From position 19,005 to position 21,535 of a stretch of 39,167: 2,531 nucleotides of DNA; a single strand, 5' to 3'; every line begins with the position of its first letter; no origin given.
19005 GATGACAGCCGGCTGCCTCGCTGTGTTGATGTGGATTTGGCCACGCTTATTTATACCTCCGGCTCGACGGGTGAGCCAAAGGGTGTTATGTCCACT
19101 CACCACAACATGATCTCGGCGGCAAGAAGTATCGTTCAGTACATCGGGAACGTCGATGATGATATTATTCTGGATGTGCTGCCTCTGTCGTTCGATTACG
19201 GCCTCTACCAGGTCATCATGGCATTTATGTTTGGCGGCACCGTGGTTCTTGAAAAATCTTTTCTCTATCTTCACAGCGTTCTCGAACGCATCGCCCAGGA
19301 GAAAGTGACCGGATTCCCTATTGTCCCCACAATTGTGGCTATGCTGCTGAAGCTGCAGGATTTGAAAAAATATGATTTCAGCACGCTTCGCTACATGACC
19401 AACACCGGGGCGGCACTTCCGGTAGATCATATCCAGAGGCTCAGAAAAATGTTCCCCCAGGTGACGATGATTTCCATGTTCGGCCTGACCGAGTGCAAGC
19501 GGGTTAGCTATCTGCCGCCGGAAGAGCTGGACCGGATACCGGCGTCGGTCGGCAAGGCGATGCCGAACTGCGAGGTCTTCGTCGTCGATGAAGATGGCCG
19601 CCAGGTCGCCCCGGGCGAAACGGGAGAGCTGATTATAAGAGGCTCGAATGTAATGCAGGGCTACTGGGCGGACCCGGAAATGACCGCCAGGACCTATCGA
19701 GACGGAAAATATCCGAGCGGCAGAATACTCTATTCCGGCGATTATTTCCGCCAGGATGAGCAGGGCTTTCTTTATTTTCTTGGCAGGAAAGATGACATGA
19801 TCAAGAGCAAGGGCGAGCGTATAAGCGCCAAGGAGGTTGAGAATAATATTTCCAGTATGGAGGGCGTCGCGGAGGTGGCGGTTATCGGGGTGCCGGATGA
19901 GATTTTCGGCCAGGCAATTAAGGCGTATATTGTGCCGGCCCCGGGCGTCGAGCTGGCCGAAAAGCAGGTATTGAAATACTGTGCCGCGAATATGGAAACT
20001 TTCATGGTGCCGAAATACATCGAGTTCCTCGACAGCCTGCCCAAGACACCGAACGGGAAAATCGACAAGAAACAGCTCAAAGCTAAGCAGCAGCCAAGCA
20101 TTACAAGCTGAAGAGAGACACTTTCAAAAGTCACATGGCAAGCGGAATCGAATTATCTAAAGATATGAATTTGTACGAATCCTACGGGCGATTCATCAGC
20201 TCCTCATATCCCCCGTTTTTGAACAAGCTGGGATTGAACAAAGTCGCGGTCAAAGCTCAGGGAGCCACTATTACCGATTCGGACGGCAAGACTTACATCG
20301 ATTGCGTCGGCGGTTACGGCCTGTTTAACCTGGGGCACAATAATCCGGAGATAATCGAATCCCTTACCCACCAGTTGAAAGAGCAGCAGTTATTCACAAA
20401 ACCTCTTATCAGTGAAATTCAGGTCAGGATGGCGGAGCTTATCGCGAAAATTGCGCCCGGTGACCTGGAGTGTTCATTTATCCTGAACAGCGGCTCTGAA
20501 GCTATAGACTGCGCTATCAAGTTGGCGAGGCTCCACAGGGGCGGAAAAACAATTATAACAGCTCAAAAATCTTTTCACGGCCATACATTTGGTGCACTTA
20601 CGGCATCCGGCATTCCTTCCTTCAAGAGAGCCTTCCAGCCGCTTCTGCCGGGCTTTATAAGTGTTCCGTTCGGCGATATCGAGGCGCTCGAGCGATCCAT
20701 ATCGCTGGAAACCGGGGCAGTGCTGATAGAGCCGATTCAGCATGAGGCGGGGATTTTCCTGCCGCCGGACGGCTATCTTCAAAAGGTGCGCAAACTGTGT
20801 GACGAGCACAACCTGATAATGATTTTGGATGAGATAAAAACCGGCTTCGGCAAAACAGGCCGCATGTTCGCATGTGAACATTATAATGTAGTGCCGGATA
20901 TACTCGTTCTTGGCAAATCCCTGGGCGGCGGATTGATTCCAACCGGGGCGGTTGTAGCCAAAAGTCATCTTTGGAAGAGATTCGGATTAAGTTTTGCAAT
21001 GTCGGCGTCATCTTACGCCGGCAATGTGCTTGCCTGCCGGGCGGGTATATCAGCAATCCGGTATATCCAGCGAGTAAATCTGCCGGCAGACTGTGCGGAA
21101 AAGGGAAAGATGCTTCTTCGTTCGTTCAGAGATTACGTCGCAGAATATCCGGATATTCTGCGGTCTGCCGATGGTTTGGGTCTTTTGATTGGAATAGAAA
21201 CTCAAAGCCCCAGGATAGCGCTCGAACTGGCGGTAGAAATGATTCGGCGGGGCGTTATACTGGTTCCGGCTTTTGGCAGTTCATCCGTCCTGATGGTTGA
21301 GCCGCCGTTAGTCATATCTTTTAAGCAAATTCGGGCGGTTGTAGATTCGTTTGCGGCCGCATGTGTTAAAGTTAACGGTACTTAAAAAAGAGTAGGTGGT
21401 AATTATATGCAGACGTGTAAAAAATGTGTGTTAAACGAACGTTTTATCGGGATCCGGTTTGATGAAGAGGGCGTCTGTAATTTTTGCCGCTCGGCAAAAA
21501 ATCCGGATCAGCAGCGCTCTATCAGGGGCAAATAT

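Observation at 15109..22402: ACP-centred tailoring cassette with an unusual density of ATP-dependent carboxylate-activating enzymes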

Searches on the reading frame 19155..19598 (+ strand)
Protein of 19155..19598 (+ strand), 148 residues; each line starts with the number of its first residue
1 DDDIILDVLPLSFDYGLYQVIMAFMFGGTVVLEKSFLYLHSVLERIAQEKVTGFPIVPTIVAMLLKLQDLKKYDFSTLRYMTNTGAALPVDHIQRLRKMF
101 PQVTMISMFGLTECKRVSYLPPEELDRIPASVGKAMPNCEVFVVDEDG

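Call 44: search_solved_structures(query=window:19155-19598:+, max_evalue=1e-8, show_alignments=5)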
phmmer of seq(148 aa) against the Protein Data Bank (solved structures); distinct sequences matched with E-value up to 1e-8: 22.
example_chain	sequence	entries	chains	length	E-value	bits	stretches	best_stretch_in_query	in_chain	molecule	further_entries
3wv4_A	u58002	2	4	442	3.7e-22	82.3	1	2-148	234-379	Non-ribosomal peptide synthetase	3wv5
3wvn_A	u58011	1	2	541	5.3e-22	81.8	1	2-148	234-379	Non-ribosomal peptide synthetase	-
3a9u_A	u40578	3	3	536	1.2e-12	51.5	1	2-146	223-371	4-coumarate--CoA ligase | 4-coumarate:CoA ligase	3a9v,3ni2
3tsy_A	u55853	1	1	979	1.4e-10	44.7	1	2-146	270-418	Fusion Protein 4-coumarate--CoA ligase 1, Resveratrol synthase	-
8xjz_C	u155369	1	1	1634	3.3e-10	43.5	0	3-148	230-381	Peptide synthetase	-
5gyz_A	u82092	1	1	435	9.9e-10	42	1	2-147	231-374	Luciferin 4-monooxygenase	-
5gz2_A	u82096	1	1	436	1e-09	42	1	2-147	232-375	Luciferin 4-monooxygenase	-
4g37_A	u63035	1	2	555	1.3e-09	41.7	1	2-147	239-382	Luciferin 4-monooxygenase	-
6k4c_A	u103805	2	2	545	1.3e-09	41.6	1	4-147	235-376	Ancestral luciferase AncLamp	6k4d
6hps_A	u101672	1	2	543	1.3e-09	41.6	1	2-147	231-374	Luciferin 4-monooxygenase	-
1ba3_A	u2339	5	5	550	1.4e-09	41.5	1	2-147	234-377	LUCIFERASE | Luciferin 4-monooxygenase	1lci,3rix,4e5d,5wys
3iep_A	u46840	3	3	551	1.4e-09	41.5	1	2-147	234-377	Luciferin 4-monooxygenase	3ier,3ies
4g36_A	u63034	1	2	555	1.4e-09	41.5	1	2-147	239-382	Luciferin 4-monooxygenase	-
5dv9_A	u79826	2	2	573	1.5e-09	41.4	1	2-147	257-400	Luciferin 4-monooxygenase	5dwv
5kyt_A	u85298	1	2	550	2.5e-09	40.7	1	2-147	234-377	Luciferin 4-monooxygenase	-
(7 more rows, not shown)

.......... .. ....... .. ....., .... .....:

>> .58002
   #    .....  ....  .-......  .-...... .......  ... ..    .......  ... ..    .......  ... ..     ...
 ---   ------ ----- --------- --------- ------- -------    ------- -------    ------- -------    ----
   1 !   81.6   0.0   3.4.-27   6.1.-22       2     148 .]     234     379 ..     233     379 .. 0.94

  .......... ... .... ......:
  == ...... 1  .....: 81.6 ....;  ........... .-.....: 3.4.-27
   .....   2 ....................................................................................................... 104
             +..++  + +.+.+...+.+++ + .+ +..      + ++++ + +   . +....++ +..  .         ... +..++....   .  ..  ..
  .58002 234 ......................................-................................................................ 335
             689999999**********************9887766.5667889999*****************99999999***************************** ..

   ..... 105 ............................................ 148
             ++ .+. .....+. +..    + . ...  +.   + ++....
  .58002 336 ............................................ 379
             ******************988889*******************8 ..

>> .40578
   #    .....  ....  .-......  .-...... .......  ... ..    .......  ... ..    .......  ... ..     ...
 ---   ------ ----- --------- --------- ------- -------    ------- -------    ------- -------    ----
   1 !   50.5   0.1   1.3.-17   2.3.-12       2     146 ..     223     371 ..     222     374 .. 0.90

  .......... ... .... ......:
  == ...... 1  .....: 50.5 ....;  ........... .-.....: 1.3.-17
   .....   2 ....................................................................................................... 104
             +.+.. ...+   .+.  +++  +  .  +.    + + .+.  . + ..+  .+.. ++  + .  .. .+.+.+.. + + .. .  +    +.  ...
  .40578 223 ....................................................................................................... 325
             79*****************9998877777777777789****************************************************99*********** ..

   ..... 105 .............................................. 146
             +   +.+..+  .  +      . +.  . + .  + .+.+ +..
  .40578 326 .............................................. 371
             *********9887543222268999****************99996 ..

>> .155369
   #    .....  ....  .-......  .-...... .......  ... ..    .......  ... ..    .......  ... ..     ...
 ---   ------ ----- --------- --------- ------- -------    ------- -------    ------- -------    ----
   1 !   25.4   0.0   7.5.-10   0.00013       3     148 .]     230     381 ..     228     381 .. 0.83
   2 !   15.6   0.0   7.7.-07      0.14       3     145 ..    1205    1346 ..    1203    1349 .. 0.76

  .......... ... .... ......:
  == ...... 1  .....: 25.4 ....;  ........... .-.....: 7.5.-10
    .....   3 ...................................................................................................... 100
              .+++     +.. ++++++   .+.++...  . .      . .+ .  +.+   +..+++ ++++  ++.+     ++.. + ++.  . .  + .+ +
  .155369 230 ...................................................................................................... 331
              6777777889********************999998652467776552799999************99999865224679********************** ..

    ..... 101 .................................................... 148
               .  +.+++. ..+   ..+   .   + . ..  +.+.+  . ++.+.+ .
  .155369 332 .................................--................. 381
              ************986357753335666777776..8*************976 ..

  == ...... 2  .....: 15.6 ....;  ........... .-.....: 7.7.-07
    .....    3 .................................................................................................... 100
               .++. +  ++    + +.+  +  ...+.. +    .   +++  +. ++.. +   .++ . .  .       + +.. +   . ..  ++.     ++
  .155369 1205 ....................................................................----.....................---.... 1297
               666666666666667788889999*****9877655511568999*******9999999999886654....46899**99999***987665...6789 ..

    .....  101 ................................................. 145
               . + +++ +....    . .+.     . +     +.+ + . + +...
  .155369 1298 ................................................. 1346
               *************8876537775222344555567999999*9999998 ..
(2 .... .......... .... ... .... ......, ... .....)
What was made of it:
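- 18507..20111 (+): Stand-alone adenylating enzyme with a VinN-type pocket; predicted aspartate-type amino-dicarboxylate:ACP ligase. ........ corresponds to D230/F231, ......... to S299, and TECKRVS to K330/R331 (call 44).
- D230, aromatic 231, S/T299, K330, R331 and the short loop are all kept (call 44). The pocket carries Asp, Lys and Arg in the VinN positions, which suits a charged amino-dicarboxylate (call 44).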

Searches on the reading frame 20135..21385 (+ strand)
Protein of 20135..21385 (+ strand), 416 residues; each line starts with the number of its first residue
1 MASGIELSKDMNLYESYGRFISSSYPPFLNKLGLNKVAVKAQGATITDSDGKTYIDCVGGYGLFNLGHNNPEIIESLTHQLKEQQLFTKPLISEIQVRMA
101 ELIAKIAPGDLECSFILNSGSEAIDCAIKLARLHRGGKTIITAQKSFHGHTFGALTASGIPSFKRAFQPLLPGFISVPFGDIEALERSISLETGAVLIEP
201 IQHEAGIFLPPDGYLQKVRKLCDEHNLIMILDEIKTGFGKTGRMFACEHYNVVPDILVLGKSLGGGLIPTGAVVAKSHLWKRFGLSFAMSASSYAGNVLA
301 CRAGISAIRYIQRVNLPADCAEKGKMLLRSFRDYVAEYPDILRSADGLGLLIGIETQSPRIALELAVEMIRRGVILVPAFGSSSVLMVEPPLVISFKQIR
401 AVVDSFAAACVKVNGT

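Call 3: search_protein_families(library=ncbifam, proteins=[window:20135-21385:+], max_evalue=0.001)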
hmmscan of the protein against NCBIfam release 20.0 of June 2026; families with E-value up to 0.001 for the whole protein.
window:20135-21385:+ (416 aa): 69 families (the best 25 are shown)
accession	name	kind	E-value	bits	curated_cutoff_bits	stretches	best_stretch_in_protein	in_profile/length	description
NF008570.0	PRK11522.1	equivalog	4.3e-118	394.8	612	1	37-412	71-456/464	putrescine aminotransferase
TIGR03372.1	putres_am_tran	equivalog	1.7e-103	346.9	658.65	1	40-404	62-436/442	putrescine aminotransferase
NF053554.1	prodigi_MAP_PigE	equivalog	2e-100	337.4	850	1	12-358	378-729/837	prodigiosin MAP biosynthesis aminotransferase PigE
TIGR00707.1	argD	subfamily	1.1e-91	307.5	410.05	1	38-410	13-380/381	acetylornithine/succinylornithine family transaminase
NF002874.0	PRK03244.1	equivalog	1.4e-82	277.6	457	1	37-409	27-391/399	acetylornithine transaminase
NF002325.0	PRK01278.1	subfamily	1.3e-81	274.3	372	1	39-413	18-389/395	acetylornithine transaminase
NF002797.0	PRK02936.1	equivalog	4.5e-80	269.3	496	1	39-407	16-374/385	acetylornithine transaminase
NF042418.1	LysJ_Th_th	equivalog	2.6e-78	263.6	700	1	36-405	20-380/386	[LysW]-aminoadipate semialdehyde transaminase LysJ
NF004426.0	PRK05769.1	equivalog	2.8e-77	260.4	552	2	192-407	221-434/441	acetyl ornithine aminotransferase family protein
NF003145.0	PRK04073.1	equivalog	1.7e-74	250.8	656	1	32-403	20-388/396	ornithine--oxo-acid transaminase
NF005993.0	PRK08117.1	subfamily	9.8e-74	248.5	574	2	192-413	207-430/433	aspartate aminotransferase family protein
TIGR01885.1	Orn_aminotrans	equivalog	1.7e-73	247.7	378.4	1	35-407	20-398/402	ornithine--oxo-acid transaminase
NF049939.1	HyAminethphonNHLyPbfA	equivalog_domain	8.5e-70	235.4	525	2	192-409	219-438/442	(R)-1-hydroxy-2-aminoethylphosphonate ammonia-lyase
NF003468.0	PRK05093.1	subfamily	2.8e-68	230.5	522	1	37-413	26-402/405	acetylornithine/succinyldiaminopimelate transaminase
NF003273.0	PRK04260.1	equivalog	1.7e-67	227.6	616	1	39-401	16-366/376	acetylornithine transaminase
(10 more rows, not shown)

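Call 4: search_protein_families(library=pfam, proteins=[window:20135-21385:+], max_evalue=0.001)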
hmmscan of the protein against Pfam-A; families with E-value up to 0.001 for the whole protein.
window:20135-21385:+ (416 aa): 1 family
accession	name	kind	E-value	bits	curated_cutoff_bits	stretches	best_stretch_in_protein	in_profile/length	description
PF00202.27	Aminotran_3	-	1.8e-86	290.8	30.5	1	37-409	12-402/403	Aminotransferase class-III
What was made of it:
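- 20135..21385 (+): Class-III (putrescine-aminotransferase-like) PLP aminotransferase; lineage-specific accessory gene. NF008570, 394.8 bits, below the 612 cut-off (calls 3, 4).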

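Call 61: search_solved_structures(query=window:20135-21385:+, max_evalue=1e-40)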
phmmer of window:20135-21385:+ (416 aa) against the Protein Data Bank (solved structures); distinct sequences matched with E-value up to 1e-40: 62 (the best 60 are shown).
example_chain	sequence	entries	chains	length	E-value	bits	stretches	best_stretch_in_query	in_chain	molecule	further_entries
4uox_A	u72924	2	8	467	2.8e-100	339.6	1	44-407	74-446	PUTRESCINE AMINOTRANSFERASE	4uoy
8cpl_A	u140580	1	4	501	3.5e-100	339.3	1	44-407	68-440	Putrescine aminotransferase,Immunoglobulin G-binding protein A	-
8r2p_A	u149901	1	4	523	4e-100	339.1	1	44-407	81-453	Putrescine aminotransferase,Immunoglobulin G-binding protein A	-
5h7d_A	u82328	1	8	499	4.2e-100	339.1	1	44-406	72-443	Putrescine aminotransferase,Immunoglobulin G-binding protein A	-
5x3f_A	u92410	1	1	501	4.2e-100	339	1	44-406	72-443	Putrescine aminotransferase,Immunoglobulin G-binding protein A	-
4ppm_A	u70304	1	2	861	1.8e-75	258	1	15-356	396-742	Aminotransferase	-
1vef_A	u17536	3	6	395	1.7e-74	254.7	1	37-408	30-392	Acetylornithine/acetyl-lysine aminotransferase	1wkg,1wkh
2e54_A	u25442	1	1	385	7.8e-68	232.8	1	39-406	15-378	Acetylornithine aminotransferase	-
2ord_A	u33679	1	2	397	8.2e-68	232.7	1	39-406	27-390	Acetylornithine aminotransferase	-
3ruy_A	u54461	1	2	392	3.1e-64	220.9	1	37-400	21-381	Ornithine aminotransferase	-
5viu_A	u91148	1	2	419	7.2e-62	213.2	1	37-400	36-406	Acetylornithine aminotransferase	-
8ht2_A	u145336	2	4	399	1.8e-59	205.3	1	29-407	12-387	Acetylornithine aminotransferase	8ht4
2eh6_A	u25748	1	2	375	6.8e-58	200.1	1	38-400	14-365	Acetylornithine aminotransferase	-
7nn1_A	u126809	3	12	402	1.4e-57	199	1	29-406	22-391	Acetylornithine aminotransferase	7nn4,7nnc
7vno_A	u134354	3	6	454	1.1e-54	189.6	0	192-410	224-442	454aa long hypothetical 4-aminobutyrate aminotransferase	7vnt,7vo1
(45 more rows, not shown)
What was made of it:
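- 20135..21385 (+): Best PDB matches are E. coli putrescine aminotransferase at 340 bits and chain 4ppm (calls 3, 61).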
